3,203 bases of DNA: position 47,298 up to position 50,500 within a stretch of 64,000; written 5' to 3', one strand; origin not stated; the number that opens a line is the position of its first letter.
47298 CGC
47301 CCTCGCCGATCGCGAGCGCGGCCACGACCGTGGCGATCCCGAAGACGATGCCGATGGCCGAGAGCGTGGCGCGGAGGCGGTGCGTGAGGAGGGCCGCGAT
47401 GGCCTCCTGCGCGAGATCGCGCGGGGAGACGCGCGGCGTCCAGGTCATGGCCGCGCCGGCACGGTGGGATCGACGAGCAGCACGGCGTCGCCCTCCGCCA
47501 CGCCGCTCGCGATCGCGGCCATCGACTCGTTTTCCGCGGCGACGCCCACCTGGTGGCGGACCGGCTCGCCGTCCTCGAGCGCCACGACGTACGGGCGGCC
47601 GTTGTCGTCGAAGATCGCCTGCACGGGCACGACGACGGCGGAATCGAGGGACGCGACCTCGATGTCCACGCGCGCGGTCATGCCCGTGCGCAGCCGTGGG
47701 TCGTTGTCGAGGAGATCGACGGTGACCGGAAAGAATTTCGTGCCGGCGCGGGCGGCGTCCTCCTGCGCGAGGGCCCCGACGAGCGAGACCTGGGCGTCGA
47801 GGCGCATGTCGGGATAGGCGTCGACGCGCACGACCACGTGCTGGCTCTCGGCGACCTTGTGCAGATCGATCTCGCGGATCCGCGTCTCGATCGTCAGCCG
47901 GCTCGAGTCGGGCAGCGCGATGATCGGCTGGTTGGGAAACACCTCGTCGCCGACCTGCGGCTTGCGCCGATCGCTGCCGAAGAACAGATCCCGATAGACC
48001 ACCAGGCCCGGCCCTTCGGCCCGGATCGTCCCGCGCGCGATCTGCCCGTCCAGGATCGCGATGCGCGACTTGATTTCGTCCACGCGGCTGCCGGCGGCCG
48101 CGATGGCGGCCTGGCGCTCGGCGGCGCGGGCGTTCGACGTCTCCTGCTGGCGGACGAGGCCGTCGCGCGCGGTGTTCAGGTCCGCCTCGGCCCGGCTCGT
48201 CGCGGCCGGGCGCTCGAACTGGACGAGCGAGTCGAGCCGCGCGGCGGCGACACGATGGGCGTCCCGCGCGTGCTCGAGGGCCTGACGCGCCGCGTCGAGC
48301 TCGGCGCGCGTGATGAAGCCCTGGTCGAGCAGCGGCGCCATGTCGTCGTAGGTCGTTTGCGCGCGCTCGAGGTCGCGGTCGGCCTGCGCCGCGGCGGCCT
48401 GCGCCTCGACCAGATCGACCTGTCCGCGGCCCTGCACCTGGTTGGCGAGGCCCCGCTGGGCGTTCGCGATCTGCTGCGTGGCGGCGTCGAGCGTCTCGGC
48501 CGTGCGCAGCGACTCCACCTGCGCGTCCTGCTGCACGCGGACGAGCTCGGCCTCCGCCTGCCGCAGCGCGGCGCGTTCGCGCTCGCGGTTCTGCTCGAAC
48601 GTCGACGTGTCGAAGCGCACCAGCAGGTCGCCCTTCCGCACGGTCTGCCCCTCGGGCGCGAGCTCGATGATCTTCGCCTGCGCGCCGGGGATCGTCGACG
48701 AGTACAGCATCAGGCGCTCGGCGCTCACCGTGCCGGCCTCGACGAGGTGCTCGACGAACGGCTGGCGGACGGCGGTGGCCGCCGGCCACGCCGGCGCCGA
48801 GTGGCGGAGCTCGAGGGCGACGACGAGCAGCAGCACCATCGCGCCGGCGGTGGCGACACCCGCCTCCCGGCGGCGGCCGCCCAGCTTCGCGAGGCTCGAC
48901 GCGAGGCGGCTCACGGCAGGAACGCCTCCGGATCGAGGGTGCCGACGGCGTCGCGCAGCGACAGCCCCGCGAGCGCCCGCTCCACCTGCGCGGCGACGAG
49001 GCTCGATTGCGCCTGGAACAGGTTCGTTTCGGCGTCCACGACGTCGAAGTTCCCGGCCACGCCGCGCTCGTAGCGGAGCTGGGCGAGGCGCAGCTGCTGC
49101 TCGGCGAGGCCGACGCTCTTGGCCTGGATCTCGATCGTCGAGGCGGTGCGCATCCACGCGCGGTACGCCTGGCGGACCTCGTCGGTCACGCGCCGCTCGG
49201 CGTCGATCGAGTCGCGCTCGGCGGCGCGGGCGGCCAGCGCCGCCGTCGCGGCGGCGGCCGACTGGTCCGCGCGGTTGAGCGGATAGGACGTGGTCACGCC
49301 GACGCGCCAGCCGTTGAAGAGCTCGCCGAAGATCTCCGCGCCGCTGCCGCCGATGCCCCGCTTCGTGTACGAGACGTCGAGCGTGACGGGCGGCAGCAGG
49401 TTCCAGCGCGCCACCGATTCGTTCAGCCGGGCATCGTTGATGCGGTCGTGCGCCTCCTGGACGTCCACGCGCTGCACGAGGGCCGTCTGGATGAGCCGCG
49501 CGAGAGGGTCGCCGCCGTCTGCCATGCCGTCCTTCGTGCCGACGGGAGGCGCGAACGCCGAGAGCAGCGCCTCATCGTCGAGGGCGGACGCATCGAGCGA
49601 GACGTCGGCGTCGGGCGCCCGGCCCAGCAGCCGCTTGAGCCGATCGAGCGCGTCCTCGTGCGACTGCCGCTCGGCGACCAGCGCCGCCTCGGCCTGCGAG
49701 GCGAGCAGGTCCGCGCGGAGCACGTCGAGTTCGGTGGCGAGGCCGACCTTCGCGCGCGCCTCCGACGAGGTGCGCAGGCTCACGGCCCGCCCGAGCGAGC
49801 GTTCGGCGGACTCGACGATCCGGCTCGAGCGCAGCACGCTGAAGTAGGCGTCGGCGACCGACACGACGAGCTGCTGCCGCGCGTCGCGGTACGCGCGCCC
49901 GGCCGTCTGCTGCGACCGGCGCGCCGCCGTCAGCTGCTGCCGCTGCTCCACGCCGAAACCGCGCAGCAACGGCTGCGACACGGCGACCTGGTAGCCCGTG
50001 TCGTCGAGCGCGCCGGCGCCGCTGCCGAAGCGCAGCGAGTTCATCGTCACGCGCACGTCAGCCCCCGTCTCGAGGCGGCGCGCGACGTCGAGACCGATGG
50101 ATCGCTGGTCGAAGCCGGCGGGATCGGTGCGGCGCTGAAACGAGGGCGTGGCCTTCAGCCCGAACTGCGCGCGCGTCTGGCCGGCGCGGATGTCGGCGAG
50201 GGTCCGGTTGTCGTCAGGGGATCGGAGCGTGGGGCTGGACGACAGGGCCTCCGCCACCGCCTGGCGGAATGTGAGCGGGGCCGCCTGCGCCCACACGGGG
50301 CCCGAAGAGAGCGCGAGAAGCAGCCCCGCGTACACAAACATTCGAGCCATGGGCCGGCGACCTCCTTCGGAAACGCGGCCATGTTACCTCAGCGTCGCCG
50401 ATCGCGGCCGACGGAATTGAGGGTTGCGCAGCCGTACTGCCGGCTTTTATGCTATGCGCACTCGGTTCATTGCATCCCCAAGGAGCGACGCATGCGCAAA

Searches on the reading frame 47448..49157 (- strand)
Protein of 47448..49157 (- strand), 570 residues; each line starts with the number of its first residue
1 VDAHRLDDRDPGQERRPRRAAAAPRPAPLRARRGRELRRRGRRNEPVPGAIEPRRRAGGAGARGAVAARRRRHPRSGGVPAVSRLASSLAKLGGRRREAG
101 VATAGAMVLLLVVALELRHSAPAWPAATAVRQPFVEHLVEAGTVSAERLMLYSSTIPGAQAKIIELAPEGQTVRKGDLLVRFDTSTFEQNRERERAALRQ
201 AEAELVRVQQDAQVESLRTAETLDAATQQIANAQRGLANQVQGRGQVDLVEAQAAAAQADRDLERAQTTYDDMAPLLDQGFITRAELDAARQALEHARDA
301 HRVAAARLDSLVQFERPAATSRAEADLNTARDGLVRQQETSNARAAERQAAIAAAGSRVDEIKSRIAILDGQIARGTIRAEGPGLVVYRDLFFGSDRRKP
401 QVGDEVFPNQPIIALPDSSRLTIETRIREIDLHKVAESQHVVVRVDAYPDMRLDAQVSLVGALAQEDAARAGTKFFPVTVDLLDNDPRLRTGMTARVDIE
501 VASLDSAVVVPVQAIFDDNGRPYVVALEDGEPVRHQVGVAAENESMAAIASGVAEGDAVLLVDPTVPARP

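Call 94: search_protein_families(library=pfam, proteins=[window:47448-49157:-], max_evalue=0.00001)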
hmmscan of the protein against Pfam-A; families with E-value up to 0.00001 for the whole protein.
window:47448-49157:- (570 aa): 1 family
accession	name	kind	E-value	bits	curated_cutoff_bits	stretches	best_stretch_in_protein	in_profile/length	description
PF16576.10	HlyD_D23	-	6.4e-06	26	30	1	399-495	123-214/214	Barrel-sandwich domain of CusB or HlyD membrane-fusion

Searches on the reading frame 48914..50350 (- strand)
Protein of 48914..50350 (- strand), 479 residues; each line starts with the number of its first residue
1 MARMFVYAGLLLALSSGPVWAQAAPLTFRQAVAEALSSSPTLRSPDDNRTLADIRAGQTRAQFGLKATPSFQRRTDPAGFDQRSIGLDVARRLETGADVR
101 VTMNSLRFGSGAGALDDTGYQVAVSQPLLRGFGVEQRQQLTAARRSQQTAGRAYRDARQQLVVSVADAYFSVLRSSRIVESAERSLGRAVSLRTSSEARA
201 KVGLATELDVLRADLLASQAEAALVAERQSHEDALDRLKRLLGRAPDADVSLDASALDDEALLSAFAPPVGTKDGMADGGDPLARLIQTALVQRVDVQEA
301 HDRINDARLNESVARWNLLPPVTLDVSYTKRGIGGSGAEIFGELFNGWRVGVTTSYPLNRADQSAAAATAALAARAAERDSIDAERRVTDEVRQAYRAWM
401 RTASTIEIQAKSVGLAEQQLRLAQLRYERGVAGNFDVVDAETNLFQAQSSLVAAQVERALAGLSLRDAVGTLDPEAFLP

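Call 94: search_protein_families(library=pfam, proteins=[window:48914-50350:-], max_evalue=0.00001)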
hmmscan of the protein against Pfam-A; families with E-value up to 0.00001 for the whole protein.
window:48914-50350:- (479 aa): 1 family
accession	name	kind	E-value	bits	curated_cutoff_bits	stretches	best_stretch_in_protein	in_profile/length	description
PF02321.23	OEP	-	3.2e-43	148.2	22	2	283-467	1-184/187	Outer membrane efflux protein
